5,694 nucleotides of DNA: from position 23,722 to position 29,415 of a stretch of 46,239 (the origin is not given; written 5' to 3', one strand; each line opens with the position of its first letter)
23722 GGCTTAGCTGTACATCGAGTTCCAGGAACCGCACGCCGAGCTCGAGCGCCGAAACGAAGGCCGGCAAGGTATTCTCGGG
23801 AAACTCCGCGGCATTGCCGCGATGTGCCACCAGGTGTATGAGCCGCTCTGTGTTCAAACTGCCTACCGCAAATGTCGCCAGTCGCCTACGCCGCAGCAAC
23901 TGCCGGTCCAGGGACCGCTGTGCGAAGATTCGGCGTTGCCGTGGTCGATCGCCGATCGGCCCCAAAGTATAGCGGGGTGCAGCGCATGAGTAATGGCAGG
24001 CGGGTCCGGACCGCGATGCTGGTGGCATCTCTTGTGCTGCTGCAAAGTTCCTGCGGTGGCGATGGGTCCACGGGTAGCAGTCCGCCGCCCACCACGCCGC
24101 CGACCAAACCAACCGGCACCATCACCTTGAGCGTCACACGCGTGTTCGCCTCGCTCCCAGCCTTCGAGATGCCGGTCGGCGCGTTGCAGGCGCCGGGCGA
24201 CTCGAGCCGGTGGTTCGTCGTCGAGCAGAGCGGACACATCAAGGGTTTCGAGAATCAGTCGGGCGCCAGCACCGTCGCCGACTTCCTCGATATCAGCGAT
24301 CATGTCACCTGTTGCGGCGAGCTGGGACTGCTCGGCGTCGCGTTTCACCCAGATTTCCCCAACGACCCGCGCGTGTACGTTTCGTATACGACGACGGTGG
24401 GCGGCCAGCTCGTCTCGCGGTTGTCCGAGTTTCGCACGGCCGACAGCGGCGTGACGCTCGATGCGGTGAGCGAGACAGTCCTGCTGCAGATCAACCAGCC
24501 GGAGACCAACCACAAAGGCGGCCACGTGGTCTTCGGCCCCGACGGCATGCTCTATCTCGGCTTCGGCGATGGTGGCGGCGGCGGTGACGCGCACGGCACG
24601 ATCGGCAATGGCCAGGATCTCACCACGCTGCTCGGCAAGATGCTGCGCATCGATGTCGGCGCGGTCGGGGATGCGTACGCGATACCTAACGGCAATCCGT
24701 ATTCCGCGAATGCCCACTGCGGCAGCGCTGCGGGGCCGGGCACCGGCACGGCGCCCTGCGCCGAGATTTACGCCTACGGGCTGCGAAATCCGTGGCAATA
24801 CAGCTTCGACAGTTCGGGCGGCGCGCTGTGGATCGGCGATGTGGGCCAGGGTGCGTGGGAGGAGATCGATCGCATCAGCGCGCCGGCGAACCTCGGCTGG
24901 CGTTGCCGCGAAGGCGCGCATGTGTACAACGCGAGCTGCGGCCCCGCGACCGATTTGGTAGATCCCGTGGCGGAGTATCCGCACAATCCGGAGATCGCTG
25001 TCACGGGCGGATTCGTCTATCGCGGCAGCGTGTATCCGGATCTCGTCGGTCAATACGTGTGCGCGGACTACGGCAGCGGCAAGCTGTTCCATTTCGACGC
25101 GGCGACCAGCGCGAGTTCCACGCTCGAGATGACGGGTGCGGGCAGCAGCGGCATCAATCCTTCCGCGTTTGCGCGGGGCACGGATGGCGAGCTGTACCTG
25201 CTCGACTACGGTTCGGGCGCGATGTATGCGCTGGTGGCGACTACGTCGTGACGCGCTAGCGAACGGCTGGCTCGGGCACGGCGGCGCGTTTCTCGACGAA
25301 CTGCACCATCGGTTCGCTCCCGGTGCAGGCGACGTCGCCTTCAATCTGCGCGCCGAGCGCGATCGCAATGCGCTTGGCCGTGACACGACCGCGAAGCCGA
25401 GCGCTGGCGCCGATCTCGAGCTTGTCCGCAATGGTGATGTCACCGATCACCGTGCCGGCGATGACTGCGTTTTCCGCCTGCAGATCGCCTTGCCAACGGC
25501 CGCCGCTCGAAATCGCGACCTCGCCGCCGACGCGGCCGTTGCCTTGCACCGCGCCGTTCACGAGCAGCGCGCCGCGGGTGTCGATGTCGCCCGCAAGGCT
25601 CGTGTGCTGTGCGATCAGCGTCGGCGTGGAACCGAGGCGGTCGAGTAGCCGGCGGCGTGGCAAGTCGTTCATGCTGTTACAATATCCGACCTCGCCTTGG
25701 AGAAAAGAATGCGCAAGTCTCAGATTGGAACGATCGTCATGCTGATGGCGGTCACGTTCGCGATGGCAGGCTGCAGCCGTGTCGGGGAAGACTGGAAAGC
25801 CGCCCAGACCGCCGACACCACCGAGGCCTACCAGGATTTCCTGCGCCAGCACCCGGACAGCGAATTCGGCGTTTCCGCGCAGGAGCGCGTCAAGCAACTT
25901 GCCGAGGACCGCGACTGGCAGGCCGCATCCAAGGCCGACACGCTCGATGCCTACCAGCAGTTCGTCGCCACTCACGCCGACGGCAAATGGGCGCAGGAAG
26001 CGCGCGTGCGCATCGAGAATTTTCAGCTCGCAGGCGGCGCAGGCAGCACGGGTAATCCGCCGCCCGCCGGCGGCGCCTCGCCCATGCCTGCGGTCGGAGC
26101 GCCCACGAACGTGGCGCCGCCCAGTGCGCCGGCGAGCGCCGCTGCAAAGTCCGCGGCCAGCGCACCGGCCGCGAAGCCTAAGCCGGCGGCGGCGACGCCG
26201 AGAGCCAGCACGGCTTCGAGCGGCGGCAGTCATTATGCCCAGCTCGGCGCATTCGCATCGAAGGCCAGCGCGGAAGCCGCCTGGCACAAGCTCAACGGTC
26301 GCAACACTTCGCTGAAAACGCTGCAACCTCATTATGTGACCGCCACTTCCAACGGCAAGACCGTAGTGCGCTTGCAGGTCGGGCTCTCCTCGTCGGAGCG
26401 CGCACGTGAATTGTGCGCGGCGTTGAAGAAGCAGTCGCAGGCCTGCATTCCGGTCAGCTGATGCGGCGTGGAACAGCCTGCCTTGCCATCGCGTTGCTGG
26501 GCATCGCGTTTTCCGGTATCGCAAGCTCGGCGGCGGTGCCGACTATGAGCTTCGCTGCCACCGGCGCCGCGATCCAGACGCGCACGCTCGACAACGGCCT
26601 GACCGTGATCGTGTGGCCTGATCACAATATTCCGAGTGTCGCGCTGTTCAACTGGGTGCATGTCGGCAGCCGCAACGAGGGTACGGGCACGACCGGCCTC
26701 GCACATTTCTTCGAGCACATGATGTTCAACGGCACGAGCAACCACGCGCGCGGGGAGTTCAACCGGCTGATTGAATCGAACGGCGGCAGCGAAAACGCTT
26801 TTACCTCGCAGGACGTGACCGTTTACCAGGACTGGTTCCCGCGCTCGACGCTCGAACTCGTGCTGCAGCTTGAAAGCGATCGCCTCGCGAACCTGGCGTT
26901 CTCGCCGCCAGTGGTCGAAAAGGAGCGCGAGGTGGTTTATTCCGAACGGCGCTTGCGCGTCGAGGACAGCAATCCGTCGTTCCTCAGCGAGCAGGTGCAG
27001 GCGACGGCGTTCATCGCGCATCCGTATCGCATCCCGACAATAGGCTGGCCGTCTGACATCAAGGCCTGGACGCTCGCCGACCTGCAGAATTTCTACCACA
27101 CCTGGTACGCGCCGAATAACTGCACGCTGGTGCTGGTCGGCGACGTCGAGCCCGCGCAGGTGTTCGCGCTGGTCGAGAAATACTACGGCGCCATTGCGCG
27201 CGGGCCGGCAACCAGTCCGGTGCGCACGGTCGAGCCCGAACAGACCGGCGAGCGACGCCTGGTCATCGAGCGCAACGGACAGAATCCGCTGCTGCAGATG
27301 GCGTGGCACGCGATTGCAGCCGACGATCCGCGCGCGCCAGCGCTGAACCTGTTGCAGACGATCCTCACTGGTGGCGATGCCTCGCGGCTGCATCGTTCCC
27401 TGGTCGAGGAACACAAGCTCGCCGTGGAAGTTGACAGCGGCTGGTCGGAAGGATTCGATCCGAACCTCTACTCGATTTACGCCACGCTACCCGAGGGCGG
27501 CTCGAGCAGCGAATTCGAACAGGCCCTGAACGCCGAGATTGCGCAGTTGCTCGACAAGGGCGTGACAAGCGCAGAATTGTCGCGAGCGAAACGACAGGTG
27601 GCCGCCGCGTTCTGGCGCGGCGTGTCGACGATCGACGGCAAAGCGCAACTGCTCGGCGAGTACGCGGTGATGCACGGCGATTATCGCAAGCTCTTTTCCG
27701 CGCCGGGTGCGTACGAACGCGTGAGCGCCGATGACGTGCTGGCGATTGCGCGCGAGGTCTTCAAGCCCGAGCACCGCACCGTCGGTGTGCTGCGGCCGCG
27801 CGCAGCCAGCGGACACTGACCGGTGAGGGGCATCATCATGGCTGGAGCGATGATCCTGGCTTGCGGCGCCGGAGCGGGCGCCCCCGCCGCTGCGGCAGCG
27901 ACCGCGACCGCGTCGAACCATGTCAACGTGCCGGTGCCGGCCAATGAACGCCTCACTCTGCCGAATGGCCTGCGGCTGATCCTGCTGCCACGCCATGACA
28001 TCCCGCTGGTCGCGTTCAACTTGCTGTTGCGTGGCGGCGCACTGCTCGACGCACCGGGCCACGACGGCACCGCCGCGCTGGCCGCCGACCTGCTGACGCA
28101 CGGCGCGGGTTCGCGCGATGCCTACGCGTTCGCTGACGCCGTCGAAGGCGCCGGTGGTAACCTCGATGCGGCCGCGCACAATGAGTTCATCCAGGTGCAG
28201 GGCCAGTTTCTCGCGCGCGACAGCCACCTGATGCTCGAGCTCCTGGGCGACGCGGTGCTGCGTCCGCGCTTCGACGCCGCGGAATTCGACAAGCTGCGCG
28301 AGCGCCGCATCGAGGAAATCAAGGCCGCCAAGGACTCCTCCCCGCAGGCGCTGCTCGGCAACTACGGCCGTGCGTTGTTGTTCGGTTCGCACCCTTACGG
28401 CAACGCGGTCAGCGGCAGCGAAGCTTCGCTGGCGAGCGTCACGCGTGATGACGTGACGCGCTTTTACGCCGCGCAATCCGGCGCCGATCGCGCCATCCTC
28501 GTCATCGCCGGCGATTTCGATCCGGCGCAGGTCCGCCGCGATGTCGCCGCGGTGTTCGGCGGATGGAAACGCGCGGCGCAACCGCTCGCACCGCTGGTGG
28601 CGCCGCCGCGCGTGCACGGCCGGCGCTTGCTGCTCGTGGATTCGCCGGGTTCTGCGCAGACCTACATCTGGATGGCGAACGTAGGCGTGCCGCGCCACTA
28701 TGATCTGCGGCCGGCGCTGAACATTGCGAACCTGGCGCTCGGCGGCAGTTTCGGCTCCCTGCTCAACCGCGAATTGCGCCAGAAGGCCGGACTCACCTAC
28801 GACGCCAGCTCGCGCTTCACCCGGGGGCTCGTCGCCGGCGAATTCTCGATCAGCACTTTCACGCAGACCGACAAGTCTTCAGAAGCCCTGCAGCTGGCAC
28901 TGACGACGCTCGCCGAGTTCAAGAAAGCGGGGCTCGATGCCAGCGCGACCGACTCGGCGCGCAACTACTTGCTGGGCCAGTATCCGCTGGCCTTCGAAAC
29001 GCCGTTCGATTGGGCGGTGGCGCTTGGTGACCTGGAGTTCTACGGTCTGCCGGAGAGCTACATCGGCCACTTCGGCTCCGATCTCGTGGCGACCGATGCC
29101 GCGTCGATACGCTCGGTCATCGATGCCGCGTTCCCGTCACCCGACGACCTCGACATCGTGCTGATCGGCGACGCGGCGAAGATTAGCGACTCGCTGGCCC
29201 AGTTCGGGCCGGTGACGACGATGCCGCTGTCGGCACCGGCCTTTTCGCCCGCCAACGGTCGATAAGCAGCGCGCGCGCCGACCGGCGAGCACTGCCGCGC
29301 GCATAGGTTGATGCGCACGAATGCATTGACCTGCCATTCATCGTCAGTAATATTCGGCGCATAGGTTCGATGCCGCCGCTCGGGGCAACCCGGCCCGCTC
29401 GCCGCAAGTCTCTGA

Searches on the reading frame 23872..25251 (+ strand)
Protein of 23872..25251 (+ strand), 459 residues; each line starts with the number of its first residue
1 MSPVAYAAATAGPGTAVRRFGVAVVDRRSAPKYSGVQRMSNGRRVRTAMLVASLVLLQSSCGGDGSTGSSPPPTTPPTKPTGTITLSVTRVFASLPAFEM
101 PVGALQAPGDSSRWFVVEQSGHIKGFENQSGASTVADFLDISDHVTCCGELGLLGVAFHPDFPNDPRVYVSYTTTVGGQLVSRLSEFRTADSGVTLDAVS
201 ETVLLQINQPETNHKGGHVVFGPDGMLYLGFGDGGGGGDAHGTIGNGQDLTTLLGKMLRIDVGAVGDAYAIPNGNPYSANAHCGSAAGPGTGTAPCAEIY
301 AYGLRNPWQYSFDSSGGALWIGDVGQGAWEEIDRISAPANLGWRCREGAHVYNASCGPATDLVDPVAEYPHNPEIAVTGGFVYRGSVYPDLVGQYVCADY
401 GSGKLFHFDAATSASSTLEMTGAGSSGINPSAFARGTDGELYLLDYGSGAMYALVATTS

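Call 19: search_protein_families(library=pfam, proteins=[window:23872-25251:+], max_evalue=0.00001)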
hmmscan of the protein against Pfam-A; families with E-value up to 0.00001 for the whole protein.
window:23872-25251:+ (459 aa): 1 family
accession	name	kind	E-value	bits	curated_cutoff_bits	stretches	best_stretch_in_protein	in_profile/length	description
PF07995.17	GSDH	-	2e-37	129.7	25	1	109-446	11-324/332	Glucose / Sorbosone dehydrogenase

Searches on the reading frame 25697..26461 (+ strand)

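Call 19: search_protein_families(library=pfam, proteins=[window:25697-26461:+], max_evalue=0.00001)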
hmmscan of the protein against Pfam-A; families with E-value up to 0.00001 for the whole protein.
window:25697-26461:+ (254 aa): 1 family
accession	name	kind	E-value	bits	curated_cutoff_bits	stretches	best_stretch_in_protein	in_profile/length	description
PF05036.18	SPOR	-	8.2e-13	48.9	21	1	176-253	2-75/76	SPOR domain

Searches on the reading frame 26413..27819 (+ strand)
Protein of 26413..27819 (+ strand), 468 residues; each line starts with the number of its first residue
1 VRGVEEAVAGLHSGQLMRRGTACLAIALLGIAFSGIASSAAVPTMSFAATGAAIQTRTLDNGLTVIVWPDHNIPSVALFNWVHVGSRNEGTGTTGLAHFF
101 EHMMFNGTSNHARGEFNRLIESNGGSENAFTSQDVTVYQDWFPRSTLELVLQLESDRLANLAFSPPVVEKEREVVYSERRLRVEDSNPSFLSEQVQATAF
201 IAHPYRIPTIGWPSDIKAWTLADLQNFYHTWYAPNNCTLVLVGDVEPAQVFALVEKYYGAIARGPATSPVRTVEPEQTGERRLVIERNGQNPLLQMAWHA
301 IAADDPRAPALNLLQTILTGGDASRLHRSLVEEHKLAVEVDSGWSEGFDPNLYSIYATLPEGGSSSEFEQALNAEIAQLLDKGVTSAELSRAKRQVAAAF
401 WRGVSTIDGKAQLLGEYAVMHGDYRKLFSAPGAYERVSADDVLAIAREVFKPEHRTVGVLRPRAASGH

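Call 19: search_protein_families(library=pfam, proteins=[window:26413-27819:+], max_evalue=0.00001)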
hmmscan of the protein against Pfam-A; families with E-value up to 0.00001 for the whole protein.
window:26413-27819:+ (468 aa): 2 families
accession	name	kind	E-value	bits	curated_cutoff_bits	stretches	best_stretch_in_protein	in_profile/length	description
PF05193.26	Peptidase_M16_C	-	3.1e-39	135.1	23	1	219-395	2-180/181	Peptidase M16 inactive domain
PF00675.25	Peptidase_M16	-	2.5e-26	92.8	22.3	1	70-210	7-146/149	Insulinase (Peptidase family M16)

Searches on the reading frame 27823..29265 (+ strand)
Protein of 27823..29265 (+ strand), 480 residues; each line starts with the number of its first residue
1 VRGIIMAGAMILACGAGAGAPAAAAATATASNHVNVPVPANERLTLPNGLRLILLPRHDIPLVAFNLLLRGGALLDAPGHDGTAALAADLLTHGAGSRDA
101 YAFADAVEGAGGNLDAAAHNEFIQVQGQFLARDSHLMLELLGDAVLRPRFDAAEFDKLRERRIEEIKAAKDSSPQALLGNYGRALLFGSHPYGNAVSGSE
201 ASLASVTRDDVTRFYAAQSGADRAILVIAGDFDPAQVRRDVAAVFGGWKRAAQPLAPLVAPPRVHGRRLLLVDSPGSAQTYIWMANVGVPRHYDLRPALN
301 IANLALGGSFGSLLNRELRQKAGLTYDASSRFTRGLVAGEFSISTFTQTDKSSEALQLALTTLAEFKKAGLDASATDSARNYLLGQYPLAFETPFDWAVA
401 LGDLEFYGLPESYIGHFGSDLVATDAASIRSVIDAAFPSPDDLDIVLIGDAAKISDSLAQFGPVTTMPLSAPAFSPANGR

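Call 19: search_protein_families(library=pfam, proteins=[window:27823-29265:+], max_evalue=0.00001)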
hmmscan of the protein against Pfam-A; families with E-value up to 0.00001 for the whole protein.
window:27823-29265:+ (480 aa): 2 families
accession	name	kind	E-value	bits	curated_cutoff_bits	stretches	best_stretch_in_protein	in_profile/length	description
PF05193.26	Peptidase_M16_C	-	5.7e-27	95.2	23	1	205-382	1-180/181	Peptidase M16 inactive domain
PF00675.25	Peptidase_M16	-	7.4e-09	36.1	22.3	1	63-181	13-130/149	Insulinase (Peptidase family M16)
